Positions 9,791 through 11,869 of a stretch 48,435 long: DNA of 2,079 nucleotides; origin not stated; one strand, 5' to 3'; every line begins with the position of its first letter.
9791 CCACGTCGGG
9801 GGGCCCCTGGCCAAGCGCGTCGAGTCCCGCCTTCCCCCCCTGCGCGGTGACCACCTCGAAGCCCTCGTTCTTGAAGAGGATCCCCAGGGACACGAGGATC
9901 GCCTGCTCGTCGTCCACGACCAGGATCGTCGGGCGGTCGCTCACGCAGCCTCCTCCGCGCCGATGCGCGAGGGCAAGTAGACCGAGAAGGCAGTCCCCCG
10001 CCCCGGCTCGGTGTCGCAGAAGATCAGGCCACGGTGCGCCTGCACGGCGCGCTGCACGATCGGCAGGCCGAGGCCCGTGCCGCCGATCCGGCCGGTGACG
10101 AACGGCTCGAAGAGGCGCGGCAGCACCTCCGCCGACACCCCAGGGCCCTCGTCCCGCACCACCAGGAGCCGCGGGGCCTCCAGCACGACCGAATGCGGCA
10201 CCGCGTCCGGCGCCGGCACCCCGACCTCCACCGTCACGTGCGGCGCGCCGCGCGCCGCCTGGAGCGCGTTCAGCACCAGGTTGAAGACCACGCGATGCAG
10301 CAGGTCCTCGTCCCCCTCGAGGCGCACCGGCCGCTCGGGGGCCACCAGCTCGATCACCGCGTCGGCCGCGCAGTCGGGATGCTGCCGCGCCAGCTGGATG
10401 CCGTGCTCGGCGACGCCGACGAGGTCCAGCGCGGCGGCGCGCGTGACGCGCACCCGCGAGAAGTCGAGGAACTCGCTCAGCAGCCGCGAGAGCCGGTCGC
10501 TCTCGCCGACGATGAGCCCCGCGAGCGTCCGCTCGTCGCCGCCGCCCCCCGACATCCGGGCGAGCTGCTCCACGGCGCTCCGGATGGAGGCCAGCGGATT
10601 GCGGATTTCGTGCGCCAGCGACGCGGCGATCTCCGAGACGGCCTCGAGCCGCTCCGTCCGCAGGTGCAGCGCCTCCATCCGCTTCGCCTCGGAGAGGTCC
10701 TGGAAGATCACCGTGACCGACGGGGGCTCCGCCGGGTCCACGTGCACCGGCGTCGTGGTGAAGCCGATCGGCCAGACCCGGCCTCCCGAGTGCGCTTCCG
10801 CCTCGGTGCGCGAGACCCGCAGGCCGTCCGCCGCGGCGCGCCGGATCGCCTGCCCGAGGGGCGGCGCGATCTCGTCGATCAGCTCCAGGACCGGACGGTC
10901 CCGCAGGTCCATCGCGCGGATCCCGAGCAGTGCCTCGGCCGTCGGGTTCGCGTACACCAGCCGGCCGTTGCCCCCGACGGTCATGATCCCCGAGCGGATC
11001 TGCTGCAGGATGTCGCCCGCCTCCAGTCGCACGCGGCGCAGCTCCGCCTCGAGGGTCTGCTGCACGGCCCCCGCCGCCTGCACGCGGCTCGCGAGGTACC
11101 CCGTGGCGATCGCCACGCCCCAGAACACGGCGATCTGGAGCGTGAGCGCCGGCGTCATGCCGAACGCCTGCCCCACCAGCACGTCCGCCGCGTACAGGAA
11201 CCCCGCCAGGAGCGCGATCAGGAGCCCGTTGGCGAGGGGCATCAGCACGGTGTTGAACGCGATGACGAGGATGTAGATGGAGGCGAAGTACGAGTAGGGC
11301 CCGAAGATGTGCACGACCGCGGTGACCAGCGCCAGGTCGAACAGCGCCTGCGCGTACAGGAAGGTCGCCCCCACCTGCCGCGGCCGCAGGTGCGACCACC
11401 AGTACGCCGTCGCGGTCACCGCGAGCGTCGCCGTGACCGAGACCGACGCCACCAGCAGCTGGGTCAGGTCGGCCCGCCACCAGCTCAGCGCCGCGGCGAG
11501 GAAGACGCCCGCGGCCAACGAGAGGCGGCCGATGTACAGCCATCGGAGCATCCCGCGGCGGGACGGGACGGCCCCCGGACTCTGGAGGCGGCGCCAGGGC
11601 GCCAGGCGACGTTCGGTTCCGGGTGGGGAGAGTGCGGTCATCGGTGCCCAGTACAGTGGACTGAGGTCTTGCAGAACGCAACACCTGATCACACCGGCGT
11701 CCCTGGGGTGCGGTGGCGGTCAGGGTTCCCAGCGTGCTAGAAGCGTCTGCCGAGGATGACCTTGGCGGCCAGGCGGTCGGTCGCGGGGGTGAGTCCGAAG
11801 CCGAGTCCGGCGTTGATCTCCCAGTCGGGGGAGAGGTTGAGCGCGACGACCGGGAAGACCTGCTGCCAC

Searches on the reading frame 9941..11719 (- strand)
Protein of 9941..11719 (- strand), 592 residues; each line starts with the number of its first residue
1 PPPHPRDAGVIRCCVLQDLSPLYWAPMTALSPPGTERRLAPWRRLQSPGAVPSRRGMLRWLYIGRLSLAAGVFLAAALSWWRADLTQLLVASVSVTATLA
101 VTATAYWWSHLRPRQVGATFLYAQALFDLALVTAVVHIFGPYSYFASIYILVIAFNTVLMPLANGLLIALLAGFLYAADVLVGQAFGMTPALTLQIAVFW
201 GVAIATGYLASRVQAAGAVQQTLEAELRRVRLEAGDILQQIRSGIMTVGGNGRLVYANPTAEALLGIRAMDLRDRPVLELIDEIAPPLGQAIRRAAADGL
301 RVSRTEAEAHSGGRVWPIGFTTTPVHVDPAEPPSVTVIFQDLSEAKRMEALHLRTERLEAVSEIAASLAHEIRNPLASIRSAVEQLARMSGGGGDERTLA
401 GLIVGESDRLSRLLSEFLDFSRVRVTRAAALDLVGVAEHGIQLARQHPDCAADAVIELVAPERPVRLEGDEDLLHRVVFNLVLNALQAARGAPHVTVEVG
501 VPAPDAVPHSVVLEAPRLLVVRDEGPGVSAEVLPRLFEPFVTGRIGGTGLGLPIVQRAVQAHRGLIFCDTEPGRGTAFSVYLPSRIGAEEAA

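Call 11: search_protein_families(library=pfam, proteins=[window:9941-11719:-], max_evalue=0.001)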
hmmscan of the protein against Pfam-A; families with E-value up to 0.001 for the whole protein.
window:9941-11719:- (592 aa): 6 families
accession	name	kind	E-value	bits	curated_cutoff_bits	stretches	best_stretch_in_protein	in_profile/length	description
PF02518.31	HATPase_c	-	1.9e-23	83.4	26.4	1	469-584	1-109/111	Histidine kinase-, DNA gyrase B-, and HSP90-like ATPase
PF00512.31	HisKA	-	2e-13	50.6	26.9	1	362-423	3-63/66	His Kinase A (phospho-acceptor) domain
PF08448.16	PAS_4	-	2.2e-11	44.4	23.1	1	239-347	2-110/110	PAS fold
PF13188.13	PAS_8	-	1.5e-05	25.1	21.8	1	237-289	6-55/65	PAS domain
PF00989.32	PAS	-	2.6e-05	24.6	22.6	1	237-284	6-53/113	PAS fold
PF13426.13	PAS_9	-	0.00071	20.3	27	0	244-344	3-103/103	PAS domain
